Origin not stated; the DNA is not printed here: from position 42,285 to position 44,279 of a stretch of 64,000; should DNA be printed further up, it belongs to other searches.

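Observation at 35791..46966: An 11-kb coupled operon carries aryl-polyene/flexirubin-style attachment and export genes but no synthase core, plus a B12-radical-SAM and O-methyltransferase tail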

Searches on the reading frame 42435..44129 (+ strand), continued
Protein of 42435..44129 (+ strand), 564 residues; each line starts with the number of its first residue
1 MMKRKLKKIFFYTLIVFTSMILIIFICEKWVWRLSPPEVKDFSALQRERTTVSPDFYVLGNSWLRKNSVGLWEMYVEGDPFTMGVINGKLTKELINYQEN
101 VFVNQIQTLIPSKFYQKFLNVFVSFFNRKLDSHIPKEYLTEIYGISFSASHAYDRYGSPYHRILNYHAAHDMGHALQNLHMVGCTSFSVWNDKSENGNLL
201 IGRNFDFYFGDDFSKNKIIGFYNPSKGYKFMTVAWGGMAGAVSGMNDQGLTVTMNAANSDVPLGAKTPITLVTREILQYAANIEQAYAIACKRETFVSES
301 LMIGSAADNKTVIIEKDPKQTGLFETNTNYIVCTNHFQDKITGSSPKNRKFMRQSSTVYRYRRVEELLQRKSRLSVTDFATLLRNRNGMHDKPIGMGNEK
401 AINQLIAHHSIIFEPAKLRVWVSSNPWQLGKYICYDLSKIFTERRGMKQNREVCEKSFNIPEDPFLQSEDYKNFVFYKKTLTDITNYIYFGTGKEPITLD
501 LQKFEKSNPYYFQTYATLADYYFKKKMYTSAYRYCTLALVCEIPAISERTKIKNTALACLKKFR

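Call 18: find_encoding_contigs(protein=P0003, flank=10000, max_places=2)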
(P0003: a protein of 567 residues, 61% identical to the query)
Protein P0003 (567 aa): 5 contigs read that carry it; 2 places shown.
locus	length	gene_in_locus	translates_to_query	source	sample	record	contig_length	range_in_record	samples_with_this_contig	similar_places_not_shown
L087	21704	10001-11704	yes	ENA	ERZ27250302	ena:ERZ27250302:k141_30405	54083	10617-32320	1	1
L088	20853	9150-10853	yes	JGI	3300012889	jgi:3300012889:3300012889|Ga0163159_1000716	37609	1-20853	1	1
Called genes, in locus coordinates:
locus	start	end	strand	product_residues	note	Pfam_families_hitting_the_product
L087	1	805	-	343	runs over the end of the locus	PF01916:DS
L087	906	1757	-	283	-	PF00491:Arginase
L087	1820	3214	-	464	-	PF02784:Orn_Arg_deC_N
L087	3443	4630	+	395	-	PF00535:Glycos_transf_2, PF09835:DUF2062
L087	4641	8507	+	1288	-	PF03176:MMPL (weak), PF01553:Acyltransferase, PF05175:MTS, PF08241:Methyltransf_11, PF08242:Methyltransf_12, PF13489:Methyltransf_23, PF13649:Methyltransf_25, PF13847:Methyltransf_31, +1 more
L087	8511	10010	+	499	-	PF00890:FAD_binding_2, PF01266:DAO (weak), PF01593:Amino_oxidase, PF01946:Thi4 (weak), PF12831:FAD_oxidored (faint), PF13450:NAD_binding_8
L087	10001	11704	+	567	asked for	PF03417:AAT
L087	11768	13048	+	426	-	PF02310:B12-binding, PF04055:Radical_SAM (faint)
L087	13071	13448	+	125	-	-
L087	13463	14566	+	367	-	PF08100:Dimerisation, PF00891:Methyltransf_2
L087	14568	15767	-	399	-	PF01546:Peptidase_M20, PF07687:M20_dimer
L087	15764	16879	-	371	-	PF18962:Por_Secre_tail (weak)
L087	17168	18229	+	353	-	PF03060:NMO, PF01070:FMN_dh (weak), PF00478:IMPDH (weak), PF01180:DHO_dh (weak)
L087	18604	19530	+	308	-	PF00149:Metallophos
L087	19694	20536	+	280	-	PF04397:LytTR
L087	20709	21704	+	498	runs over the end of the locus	PF02310:B12-binding, PF04055:Radical_SAM, PF13282:DUF4070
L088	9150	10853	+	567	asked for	PF03417:AAT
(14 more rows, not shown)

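Call 38: search_solved_structures(query=window:42435-44129:+, max_evalue=0.01)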
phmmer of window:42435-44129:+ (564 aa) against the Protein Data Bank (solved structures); distinct sequences matched with E-value up to 0.01: 0.

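Call 73: search_solved_structures(query=L001:8502-10001:+, max_evalue=0.001)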
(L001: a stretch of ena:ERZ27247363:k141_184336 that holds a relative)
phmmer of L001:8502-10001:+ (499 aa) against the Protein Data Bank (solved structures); distinct sequences matched with E-value up to 0.001: 49.
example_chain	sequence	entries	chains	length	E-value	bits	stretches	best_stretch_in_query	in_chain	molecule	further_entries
4rep_A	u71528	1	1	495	8.1e-10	41.1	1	6-466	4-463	Gamma-carotene desaturase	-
3nrn_A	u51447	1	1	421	1.6e-06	30.2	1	6-70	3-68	uncharacterized protein PF1083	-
5mog_A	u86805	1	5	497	1e-05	27.6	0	5-82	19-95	Phytoene dehydrogenase, chloroplastic/chromoplastic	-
2yg6_A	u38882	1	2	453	1.1e-05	27.5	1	4-60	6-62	PUTRESCINE OXIDASE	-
9x7q_A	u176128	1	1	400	1.9e-05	26.7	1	2-45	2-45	A NAD(P)/FAD-dependent oxidoreductase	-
1sez_A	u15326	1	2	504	2.3e-05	26.4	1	6-62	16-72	Protoporphyrinogen oxidase, mitochondrial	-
4dgk_A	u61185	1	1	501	3.1e-05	26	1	7-486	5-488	Phytoene dehydrogenase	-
2yg3_A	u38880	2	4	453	5.4e-05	25.2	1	4-60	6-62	PUTRESCINE OXIDASE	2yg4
2yg5_A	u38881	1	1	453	5.4e-05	25.2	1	4-60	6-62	PUTRESCINE OXIDASE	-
2yg7_A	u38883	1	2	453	5.5e-05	25.2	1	4-60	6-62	PUTRESCINE OXIDASE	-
4y4m_A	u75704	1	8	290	6.2e-05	25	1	4-41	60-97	Putative ribose 1,5-bisphosphate isomerase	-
3rha_A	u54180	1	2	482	6.7e-05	24.9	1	5-64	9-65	Putrescine oxidase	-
1reo_A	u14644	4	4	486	6.9e-05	24.8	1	5-78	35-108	AHPLAAO | L-amino acid oxidase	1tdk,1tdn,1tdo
7koe_C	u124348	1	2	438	7.1e-05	24.8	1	3-39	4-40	Electron transfer flavoprotein-quinone oxidoreductase FixC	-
3urh_A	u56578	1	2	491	7.8e-05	24.7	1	1-50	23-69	Dihydrolipoyl dehydrogenase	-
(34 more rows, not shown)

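Call 88: find_encoding_contigs(protein=P0002, flank=10000, max_places=2)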
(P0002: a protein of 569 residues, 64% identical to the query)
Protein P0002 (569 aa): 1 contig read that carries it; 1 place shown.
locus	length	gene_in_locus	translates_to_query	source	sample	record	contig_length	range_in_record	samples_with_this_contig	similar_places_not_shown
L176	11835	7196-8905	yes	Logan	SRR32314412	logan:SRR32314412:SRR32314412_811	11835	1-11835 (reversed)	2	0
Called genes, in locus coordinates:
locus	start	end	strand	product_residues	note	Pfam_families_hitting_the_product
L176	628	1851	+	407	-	PF00535:Glycos_transf_2, PF09835:DUF2062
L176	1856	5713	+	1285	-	PF01553:Acyltransferase, PF00891:Methyltransf_2, PF05175:MTS, PF08241:Methyltransf_11, PF08242:Methyltransf_12, PF13489:Methyltransf_23, PF13649:Methyltransf_25, PF13847:Methyltransf_31, +1 more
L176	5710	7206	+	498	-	PF00890:FAD_binding_2 (weak), PF01266:DAO (faint), PF01494:FAD_binding_3 (faint), PF01593:Amino_oxidase, PF01946:Thi4 (weak), PF03486:HI0933_like (faint), PF13450:NAD_binding_8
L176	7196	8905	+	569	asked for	PF03417:AAT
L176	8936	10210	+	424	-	PF02310:B12-binding, PF04055:Radical_SAM (faint)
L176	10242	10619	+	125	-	-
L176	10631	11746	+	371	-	PF08242:Methyltransf_12 (faint), PF13489:Methyltransf_23 (faint), PF08100:Dimerisation, PF00891:Methyltransf_2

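Call 90: search_protein_families(library=ncbifam, proteins=[L084:13373-15820:+], max_evalue=0.001)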
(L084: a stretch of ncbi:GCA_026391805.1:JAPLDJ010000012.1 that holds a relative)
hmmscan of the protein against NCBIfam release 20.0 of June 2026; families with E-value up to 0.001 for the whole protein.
L084:13373-15820:+ (815 aa): 1 family
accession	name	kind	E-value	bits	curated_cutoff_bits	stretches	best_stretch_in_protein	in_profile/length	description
NF052345.1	S_layer_anammox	exception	4.4e-09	34.3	1400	1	52-139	1312-1397/1596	Kustd1514 family S-layer glycoprotein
